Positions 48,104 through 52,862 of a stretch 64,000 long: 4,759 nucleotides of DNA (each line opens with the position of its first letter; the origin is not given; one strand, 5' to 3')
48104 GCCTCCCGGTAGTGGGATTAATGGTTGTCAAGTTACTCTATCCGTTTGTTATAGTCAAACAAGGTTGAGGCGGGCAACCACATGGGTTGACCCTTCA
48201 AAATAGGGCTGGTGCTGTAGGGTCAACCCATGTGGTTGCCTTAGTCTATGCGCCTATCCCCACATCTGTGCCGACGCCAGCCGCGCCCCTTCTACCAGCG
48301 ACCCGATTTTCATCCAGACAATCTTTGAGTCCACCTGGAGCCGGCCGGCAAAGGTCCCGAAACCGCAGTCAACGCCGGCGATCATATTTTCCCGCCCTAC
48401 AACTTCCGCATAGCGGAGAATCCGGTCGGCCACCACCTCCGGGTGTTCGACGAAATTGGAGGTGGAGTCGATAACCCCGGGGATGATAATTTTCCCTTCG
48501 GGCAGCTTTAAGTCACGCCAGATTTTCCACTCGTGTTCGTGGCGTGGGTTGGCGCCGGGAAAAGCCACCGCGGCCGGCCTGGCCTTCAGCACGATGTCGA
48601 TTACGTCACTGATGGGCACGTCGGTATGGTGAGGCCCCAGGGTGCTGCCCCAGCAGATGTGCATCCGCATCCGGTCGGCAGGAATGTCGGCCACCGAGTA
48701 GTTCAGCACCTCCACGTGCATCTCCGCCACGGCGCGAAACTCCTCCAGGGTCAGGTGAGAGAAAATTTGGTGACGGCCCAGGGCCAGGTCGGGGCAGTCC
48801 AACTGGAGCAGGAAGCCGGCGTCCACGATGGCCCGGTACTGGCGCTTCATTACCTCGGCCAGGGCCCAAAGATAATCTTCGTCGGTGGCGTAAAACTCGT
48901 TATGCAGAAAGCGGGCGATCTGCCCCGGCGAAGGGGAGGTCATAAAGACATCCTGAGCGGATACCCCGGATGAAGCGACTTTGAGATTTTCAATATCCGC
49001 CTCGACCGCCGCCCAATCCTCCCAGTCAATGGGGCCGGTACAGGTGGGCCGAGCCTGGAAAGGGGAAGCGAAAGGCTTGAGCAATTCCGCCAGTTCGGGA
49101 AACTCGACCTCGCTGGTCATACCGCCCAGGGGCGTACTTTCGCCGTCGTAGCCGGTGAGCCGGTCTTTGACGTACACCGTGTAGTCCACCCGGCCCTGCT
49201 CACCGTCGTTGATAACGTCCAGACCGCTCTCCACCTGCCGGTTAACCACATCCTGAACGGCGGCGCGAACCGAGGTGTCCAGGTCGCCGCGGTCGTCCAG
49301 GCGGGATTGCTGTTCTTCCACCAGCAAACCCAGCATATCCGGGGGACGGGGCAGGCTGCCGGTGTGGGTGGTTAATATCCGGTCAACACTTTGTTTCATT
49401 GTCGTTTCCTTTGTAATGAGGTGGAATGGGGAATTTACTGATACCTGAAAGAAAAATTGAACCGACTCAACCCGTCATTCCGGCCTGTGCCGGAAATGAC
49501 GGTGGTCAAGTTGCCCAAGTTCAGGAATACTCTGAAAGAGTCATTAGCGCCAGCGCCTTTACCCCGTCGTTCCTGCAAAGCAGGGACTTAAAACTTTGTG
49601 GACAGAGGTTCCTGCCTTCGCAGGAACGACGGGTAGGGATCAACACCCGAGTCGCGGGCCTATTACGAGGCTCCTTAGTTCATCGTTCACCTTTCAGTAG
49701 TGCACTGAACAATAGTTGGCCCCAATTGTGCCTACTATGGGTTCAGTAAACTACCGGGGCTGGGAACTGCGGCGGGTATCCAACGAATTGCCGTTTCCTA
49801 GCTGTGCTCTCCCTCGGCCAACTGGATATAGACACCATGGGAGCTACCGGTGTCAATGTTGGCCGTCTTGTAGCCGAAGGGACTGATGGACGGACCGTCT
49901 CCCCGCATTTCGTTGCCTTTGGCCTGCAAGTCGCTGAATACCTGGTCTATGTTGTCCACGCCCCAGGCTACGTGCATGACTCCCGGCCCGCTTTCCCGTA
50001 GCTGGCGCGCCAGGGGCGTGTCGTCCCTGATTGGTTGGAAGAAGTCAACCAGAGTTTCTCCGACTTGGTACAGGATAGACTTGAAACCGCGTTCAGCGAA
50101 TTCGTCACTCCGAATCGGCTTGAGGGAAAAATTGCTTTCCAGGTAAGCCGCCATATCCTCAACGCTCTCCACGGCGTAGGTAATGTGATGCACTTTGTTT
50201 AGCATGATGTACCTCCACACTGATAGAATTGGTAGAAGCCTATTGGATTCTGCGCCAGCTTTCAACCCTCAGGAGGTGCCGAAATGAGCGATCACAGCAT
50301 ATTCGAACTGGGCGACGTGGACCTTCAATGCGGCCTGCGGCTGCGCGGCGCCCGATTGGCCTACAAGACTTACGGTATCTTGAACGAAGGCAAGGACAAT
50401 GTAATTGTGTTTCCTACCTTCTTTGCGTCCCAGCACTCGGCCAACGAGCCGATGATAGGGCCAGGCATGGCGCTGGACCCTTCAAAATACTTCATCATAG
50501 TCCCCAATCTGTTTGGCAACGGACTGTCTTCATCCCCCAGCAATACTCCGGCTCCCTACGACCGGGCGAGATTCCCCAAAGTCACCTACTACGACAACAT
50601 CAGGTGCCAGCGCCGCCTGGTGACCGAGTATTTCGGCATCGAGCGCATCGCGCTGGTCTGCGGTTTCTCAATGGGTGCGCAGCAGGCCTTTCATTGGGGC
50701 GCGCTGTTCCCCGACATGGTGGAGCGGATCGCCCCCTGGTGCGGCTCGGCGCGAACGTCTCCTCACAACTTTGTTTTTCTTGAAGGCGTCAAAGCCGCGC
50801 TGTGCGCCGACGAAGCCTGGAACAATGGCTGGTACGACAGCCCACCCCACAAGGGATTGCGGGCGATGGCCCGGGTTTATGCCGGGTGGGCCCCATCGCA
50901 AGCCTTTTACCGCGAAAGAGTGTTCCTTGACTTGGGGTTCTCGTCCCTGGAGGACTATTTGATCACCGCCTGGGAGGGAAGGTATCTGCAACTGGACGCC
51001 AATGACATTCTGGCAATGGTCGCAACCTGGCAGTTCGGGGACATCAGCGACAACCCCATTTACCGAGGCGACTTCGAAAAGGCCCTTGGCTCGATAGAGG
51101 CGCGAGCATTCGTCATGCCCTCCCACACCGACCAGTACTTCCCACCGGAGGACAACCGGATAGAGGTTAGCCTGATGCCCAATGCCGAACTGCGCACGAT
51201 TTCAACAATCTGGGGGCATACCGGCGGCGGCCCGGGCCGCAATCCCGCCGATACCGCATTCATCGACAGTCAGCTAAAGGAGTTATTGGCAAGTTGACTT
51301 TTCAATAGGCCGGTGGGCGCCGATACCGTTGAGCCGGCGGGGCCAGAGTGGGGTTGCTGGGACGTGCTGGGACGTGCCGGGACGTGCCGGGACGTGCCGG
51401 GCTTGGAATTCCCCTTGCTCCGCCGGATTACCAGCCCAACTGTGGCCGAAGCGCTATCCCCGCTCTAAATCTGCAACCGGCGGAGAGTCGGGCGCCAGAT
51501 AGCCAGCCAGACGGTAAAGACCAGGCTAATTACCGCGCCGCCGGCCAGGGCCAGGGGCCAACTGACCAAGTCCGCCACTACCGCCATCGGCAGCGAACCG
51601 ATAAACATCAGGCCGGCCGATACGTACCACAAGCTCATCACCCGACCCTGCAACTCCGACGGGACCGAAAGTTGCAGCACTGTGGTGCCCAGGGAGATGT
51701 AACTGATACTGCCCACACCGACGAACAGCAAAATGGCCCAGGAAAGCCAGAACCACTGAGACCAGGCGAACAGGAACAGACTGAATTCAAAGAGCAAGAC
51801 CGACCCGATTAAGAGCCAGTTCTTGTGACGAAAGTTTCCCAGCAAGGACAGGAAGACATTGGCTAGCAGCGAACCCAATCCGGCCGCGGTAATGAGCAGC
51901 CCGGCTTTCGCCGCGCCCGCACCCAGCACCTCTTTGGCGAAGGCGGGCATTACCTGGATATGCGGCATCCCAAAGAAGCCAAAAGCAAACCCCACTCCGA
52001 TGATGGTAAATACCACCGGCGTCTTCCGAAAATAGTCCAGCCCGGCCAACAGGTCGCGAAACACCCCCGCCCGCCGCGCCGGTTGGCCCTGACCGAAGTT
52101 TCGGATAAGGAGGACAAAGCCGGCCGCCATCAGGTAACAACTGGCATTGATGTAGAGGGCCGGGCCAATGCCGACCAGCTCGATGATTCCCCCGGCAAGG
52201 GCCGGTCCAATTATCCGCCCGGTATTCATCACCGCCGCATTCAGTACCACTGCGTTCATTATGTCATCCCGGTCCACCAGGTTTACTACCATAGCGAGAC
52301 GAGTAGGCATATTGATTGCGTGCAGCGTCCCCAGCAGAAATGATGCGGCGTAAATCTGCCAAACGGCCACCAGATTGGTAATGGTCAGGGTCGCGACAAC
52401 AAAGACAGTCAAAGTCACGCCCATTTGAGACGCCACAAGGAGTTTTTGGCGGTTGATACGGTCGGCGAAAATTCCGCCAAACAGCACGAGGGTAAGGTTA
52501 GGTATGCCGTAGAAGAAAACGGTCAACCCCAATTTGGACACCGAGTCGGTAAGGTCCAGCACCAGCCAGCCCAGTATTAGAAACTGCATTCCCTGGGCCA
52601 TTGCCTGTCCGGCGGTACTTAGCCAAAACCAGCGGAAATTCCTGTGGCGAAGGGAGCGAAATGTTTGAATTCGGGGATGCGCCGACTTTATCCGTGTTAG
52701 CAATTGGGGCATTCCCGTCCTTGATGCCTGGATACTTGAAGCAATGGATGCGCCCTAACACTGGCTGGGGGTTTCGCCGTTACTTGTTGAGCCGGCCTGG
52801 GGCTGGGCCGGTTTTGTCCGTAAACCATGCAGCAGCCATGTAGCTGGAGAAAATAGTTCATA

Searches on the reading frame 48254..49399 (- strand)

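Call 71: search_protein_families(library=pfam, proteins=[window:48254-49399:-], max_evalue=0.01)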
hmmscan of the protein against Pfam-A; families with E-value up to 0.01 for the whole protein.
window:48254-49399:- (381 aa): 1 family
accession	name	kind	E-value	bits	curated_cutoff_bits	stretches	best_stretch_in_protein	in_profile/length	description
PF01717.24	Meth_synt_2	-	3e-10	40.4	21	1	9-84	2-76/324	Cobalamin-independent synthase, Catalytic domain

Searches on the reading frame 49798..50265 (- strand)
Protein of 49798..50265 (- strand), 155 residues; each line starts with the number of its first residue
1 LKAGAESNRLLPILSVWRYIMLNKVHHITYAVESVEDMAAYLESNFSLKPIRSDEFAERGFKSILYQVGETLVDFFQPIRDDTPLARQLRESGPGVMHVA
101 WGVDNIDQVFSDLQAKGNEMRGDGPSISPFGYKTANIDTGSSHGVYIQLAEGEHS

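Call 71: search_protein_families(library=pfam, proteins=[window:49798-50265:-], max_evalue=0.01)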
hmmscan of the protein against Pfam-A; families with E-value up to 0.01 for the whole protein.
window:49798-50265:- (155 aa): 3 families
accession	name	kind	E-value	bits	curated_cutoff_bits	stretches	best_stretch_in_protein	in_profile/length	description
PF13669.12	Glyoxalase_4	-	2.9e-11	44.1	27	1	26-120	1-93/109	Glyoxalase/Bleomycin resistance protein/Dioxygenase superfamily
PF00903.31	Glyoxalase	-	8.1e-05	23.4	20.6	1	24-119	1-94/121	Glyoxalase/Bleomycin resistance protein/Dioxygenase superfamily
PF13468.12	Glyoxalase_3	-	0.00016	22.2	25.1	1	26-141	2-124/176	Glyoxalase-like domain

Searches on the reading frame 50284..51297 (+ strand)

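Call 27: search_protein_families(library=pfam, proteins=[window:50284-51297:+], max_evalue=0.00001)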
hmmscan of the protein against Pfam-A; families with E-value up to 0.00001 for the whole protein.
window:50284-51297:+ (337 aa): 1 family
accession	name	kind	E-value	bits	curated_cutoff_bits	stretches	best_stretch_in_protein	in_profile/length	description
PF00561.26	Abhydrolase_1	-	5.2e-11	43.1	25.8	1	40-306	3-233/245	alpha/beta hydrolase fold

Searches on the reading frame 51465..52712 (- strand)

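Call 26: search_protein_families(library=pfam, proteins=[window:51465-52712:-], max_evalue=0.00001)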
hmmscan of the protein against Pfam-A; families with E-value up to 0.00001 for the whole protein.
window:51465-52712:- (415 aa): 2 families
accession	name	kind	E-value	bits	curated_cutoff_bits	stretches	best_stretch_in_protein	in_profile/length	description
PF05977.19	MFS_3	-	4.1e-43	148.1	27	1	17-399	3-386/524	Transmembrane secretion effector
PF07690.21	MFS_1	-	7.2e-37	127.5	33.4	2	30-368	2-341/347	Major Facilitator Superfamily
